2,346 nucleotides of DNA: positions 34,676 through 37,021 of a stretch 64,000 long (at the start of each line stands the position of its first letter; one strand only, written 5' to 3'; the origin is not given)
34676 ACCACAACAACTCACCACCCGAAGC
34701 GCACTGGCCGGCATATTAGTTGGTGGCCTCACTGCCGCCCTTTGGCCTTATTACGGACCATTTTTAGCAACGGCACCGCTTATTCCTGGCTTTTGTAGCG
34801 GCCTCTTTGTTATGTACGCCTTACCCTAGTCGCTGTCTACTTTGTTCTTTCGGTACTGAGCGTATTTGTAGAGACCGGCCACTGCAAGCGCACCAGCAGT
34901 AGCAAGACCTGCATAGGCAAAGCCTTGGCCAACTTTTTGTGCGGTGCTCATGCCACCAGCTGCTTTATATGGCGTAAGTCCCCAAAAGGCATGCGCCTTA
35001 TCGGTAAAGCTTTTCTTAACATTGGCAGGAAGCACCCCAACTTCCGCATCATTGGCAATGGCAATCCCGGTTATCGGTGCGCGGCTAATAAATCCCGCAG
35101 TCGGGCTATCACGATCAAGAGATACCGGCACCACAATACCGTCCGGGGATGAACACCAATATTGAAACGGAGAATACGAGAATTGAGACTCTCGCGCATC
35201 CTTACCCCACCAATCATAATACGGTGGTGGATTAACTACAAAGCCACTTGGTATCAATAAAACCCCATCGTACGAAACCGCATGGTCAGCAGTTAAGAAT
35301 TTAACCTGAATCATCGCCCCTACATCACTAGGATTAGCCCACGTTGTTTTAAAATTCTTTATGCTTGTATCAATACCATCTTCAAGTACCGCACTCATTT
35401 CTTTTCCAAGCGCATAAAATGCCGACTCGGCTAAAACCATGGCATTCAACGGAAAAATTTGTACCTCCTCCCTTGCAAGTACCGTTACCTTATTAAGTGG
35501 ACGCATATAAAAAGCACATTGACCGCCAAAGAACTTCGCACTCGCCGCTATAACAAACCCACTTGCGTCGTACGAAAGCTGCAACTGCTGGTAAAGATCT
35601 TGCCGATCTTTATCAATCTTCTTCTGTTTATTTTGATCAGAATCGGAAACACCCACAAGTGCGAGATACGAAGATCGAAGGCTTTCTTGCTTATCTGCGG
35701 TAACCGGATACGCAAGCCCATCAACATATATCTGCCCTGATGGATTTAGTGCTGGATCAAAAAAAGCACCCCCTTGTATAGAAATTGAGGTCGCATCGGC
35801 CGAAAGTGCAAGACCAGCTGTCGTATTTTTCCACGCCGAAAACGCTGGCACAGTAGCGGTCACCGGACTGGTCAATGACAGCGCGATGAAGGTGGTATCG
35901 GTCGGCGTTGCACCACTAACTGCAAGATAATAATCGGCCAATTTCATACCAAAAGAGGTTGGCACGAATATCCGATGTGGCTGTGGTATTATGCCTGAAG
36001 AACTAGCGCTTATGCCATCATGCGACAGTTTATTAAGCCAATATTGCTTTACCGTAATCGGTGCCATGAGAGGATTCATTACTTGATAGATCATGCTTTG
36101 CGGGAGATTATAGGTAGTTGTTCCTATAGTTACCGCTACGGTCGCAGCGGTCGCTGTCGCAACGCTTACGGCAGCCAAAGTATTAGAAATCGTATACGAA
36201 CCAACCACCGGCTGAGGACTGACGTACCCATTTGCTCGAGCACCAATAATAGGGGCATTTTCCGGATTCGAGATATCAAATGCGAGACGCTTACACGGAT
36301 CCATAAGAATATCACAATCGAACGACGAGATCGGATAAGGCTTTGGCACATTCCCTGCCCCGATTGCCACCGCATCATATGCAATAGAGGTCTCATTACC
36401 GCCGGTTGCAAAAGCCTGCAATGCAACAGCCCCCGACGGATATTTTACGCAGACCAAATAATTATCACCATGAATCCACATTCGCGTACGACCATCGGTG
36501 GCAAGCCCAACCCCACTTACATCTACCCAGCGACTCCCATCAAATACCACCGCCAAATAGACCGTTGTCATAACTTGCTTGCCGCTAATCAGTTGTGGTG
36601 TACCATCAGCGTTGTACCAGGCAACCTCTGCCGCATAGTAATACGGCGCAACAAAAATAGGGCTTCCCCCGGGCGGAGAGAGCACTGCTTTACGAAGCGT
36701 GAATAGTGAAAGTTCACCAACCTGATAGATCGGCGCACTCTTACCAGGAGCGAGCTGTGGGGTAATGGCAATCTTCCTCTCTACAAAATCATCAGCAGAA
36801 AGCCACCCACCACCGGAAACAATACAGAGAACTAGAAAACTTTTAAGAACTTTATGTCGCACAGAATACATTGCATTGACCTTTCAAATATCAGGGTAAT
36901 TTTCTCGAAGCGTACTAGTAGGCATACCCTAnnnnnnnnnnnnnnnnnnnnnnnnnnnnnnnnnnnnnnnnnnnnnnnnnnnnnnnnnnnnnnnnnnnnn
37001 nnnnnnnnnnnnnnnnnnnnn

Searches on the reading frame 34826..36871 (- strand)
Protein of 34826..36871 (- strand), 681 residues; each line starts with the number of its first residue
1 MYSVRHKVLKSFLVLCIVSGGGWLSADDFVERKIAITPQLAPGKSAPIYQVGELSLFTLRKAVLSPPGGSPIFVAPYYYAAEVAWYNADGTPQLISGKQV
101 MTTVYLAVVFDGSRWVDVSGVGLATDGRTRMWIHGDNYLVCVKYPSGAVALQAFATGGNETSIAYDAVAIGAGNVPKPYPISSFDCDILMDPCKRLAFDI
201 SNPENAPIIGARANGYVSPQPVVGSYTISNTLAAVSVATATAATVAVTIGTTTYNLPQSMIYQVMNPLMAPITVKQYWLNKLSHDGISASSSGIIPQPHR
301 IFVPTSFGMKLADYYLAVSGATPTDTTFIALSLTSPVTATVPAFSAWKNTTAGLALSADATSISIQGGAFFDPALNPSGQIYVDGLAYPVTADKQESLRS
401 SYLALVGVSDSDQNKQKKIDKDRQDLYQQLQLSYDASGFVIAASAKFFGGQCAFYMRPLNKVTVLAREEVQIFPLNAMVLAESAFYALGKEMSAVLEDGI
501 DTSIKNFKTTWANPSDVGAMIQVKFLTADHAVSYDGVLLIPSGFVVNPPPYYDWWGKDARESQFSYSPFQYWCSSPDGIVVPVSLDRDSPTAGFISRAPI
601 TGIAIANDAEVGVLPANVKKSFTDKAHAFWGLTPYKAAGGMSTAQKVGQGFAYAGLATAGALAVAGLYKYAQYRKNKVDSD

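Call 10: search_protein_families(library=pfam, proteins=[window:34826-36871:-], max_evalue=0.00001)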
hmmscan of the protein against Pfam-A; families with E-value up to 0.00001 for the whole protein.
window:34826-36871:- (681 aa): 0 families

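Call 52: search_protein_families(library=pfam, proteins=[window:34826-36871:-], max_evalue=0.1)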
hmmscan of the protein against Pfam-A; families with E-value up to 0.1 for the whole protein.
window:34826-36871:- (681 aa): 0 families

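Call 67: search_protein_families(library=ncbifam, proteins=[window:34826-36871:-], max_evalue=1)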
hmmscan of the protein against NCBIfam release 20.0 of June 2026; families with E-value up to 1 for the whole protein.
window:34826-36871:- (681 aa): 1 family
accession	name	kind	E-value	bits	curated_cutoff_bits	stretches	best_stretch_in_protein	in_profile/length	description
NF006502.0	PRK08937.3-2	equivalog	0.015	14.8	259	1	392-436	214-260/275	adenylosuccinate lyase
